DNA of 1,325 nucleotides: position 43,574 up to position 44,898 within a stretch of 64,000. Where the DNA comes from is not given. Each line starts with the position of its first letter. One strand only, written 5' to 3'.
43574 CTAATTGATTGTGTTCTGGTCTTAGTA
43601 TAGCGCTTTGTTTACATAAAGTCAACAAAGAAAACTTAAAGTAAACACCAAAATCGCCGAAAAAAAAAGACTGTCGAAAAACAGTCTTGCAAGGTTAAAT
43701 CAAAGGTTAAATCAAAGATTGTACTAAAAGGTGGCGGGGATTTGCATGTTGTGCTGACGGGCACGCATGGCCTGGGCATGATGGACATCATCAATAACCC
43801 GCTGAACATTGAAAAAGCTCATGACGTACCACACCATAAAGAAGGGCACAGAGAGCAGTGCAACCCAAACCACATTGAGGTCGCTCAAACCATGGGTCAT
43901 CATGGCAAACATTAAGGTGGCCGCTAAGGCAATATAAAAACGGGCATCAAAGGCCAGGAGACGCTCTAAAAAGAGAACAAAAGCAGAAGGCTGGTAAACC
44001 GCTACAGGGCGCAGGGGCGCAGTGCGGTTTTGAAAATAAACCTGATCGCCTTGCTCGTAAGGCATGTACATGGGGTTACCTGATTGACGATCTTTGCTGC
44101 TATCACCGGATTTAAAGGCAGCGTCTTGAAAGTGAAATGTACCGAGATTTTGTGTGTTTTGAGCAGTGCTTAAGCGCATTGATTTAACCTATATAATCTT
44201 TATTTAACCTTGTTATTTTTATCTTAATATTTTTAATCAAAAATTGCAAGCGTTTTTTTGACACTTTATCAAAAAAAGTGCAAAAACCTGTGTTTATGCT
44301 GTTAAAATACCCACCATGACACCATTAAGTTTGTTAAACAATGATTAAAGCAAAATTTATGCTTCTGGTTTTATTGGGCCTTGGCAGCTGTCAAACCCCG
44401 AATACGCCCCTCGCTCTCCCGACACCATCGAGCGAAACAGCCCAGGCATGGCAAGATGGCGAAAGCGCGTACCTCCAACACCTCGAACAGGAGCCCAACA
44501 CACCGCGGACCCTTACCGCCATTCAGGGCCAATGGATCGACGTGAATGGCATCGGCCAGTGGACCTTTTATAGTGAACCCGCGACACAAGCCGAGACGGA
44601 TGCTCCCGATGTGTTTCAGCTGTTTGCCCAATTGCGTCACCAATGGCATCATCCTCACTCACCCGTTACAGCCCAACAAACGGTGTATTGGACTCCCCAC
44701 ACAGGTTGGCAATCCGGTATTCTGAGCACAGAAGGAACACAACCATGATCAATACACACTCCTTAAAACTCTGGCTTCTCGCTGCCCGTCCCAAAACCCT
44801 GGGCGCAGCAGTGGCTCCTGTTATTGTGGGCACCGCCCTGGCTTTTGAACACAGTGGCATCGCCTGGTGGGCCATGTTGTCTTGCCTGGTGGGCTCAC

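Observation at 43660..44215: Recurring AGGTTAA(A)T motif clustered in several intergenic regions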

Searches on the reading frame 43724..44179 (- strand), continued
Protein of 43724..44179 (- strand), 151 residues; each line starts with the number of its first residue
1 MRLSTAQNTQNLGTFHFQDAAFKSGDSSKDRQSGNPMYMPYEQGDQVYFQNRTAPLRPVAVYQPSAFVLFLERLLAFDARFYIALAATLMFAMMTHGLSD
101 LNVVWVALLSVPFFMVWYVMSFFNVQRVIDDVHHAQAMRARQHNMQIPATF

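Call 45: find_encoding_contigs(protein=P0007, flank=10000, max_places=1)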
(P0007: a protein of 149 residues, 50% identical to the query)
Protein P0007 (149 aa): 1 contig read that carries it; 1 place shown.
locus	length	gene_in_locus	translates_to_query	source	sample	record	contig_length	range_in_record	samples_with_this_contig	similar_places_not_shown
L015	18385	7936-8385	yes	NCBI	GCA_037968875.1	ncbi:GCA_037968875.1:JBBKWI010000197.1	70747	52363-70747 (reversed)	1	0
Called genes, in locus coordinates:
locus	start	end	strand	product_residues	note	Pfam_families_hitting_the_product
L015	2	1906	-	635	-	?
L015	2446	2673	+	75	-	PF09905:VF530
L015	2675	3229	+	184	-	PF07152:YaeQ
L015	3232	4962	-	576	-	PF00488:MutS_V (faint), PF20297:MSSS, PF01713:Smr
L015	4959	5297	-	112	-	PF13414:TPR_11 (weak)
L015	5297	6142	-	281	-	PF01678:DAP_epimerase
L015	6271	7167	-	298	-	PF01040:UbiA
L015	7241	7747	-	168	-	-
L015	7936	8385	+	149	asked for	-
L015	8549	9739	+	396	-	-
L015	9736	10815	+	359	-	-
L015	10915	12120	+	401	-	PF13560:HTH_31, PF01381:HTH_3, PF12844:HTH_19, PF13428:TPR_14 (faint), PF14559:TPR_19, PF25064:ARM_TT21_5th (weak), PF13414:TPR_11 (weak)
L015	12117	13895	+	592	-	PF00092:VWA, PF13519:VWA_2, PF13768:VWA_3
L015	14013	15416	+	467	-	PF02386:TrkH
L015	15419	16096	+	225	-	PF02254:TrkA_N, PF03446:NAD_binding_2 (faint), PF03721:UDPG_MGDP_dh_N (faint), PF02080:TrkA_C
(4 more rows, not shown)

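Call 46: find_encoding_contigs(protein=P0008, flank=10000, max_places=1)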
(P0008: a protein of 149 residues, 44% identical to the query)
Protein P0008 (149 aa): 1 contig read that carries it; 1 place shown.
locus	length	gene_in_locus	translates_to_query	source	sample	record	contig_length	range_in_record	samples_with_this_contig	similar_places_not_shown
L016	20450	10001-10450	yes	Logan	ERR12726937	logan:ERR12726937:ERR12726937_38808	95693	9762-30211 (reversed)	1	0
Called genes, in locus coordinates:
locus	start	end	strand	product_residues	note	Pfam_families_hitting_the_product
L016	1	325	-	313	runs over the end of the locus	PF00005:ABC_tran, PF13175:AAA_15 (faint), PF13304:AAA_21 (faint)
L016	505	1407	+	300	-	PF10503:Esterase_PHB, PF20434:BD-FAE (faint), PF02230:Abhydrolase_2 (weak)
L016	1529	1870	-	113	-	-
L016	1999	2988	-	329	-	PF22692:LlgE_F_G_D1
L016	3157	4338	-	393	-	PF06181:Urate_ox_N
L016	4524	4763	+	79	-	PF09905:VF530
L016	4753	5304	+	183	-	PF07152:YaeQ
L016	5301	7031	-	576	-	PF20297:MSSS (faint), PF01713:Smr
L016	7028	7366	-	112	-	PF13414:TPR_11 (weak)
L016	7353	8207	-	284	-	PF01678:DAP_epimerase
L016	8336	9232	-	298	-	PF01040:UbiA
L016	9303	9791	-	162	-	-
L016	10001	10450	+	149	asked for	-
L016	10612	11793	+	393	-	-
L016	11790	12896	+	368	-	-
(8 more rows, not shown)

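Call 47: find_encoding_contigs(protein=P0016, flank=10000, max_places=1)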
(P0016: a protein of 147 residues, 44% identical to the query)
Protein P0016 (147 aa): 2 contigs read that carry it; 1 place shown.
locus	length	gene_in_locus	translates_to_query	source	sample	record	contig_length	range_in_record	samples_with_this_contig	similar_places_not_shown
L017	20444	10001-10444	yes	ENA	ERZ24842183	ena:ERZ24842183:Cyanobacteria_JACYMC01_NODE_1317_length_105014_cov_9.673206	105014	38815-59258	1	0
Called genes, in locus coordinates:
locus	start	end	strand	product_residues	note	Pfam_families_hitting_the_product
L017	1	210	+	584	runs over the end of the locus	PF00990:GGDEF, PF00563:EAL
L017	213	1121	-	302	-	PF00756:Esterase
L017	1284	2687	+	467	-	-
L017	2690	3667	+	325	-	PF01073:3Beta_HSD, PF01370:Epimerase, PF02719:Polysacc_synt_2 (weak), PF04321:RmlD_sub_bind, PF07993:NAD_binding_4, PF13460:NAD_binding_10, PF16363:GDP_Man_Dehyd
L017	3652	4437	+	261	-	-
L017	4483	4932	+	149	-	PF01022:HTH_5 (weak)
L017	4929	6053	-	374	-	PF00534:Glycos_transf_1, PF13692:Glyco_trans_1_4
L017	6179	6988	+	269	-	-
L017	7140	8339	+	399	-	-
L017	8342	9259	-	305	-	PF01040:UbiA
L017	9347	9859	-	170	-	-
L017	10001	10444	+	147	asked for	-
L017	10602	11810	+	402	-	-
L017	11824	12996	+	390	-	-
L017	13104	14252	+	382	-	PF01381:HTH_3, PF12844:HTH_19 (weak), PF13443:HTH_26 (weak), PF13560:HTH_31, PF25064:ARM_TT21_5th (weak), PF13432:TPR_16 (faint), PF14559:TPR_19 (weak)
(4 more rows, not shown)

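Call 48: find_encoding_contigs(protein=P0032, flank=10000, max_places=1)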
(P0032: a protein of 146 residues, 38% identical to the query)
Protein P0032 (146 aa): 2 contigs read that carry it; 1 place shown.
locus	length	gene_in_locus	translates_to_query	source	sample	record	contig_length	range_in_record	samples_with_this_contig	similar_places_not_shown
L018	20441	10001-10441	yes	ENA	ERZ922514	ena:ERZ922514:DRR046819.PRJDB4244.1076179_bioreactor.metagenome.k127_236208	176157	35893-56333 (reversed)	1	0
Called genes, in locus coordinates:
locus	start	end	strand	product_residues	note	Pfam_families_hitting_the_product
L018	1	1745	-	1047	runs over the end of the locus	PF07517:SecA_DEAD, PF01043:SecA_PP_bind, PF21090:P-loop_SecA, PF07516:SecA_SW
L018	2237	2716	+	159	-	PF12158:DUF3592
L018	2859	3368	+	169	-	PF12158:DUF3592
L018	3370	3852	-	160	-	PF01467:CTP_transf_like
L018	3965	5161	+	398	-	-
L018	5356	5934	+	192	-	PF02834:LigT_PEase, PF13563:2_5_RNA_ligase2, PF02834:LigT_PEase (weak)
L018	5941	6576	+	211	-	PF06042:NTP_transf_6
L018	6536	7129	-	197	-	PF12804:NTP_transf_3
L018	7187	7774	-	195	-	-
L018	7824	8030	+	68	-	-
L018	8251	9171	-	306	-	PF01040:UbiA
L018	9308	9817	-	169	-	-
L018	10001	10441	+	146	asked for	-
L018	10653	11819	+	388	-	-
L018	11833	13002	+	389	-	-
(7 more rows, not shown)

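Call 63: search_protein_families(library=ncbifam, proteins=[window:43724-44179:-], max_evalue=0.01)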
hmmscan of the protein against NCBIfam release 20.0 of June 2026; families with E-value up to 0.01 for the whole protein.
window:43724-44179:- (151 aa): 0 families

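Call 83: predict_structure(alignment_id=A3)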
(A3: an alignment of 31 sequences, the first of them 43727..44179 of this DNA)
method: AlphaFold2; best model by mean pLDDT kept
length: 151 residues; sequences in the alignment: 31
mean_pLDDT: 71.1   pTM: 0.41
mean pLDDT of the five models: 71.1, 69.6, 69.0, 68.7, 65.9
residues with pLDDT >= 90: 40; 70-90: 33; 50-70: 56; < 50: 22
segments of 3 or more residues with pLDDT < 50: 1-11
pLDDT, mean of each block of 10 residues (from residue 1): 45 49 49 53 56 61 85 85 94 94 95 93 75 71 61 57
secondary structure, 60 per line:
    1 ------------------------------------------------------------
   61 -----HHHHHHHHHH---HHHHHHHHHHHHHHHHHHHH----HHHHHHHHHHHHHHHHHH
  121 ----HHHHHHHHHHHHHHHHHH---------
elements in order: H66-75 H79-98 H103-120 H125-142

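Call 84: find_encoding_contigs(protein=P0028, flank=4000, max_places=2)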
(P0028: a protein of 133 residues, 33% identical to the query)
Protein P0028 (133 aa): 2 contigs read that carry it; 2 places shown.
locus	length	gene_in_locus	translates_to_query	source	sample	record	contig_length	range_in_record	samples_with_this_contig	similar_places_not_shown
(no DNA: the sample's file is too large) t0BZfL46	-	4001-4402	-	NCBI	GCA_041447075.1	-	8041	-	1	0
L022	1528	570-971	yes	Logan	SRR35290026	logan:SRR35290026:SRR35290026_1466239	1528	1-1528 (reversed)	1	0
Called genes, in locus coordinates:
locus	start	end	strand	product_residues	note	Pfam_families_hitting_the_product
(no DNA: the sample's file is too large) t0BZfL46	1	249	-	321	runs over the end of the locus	PF00756:Esterase, PF12146:Hydrolase_4 (weak)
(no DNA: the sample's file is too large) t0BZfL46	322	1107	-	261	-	-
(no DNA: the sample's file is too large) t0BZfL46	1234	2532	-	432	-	PF00395:SLH (faint)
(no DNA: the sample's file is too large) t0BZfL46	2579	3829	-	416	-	-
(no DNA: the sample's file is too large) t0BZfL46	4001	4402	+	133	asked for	-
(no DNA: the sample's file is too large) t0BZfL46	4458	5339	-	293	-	PF01882:DUF58, PF13519:VWA_2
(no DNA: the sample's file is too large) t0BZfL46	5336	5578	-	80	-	?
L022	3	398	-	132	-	?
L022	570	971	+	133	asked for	-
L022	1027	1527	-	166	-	?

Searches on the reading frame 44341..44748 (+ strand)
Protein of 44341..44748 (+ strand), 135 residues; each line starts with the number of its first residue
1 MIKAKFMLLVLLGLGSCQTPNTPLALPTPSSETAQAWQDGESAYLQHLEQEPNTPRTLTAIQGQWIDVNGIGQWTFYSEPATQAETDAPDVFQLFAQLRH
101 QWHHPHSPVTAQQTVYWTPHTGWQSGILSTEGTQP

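Call 7: search_protein_families(library=pfam, proteins=[window:44341-44748:+], max_evalue=0.01)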
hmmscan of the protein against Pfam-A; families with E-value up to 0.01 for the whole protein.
window:44341-44748:+ (135 aa): 0 families

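Call 63: search_protein_families(library=ncbifam, proteins=[window:44341-44748:+], max_evalue=0.01)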
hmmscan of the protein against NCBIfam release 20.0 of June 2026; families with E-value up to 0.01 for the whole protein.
window:44341-44748:+ (135 aa): 1 family
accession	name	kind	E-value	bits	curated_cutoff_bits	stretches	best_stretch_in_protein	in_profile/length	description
NF041251.2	omp10_alpha_prot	equivalog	0.0077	16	100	0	47-78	27-57/124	outer membrane lipoprotein Omp10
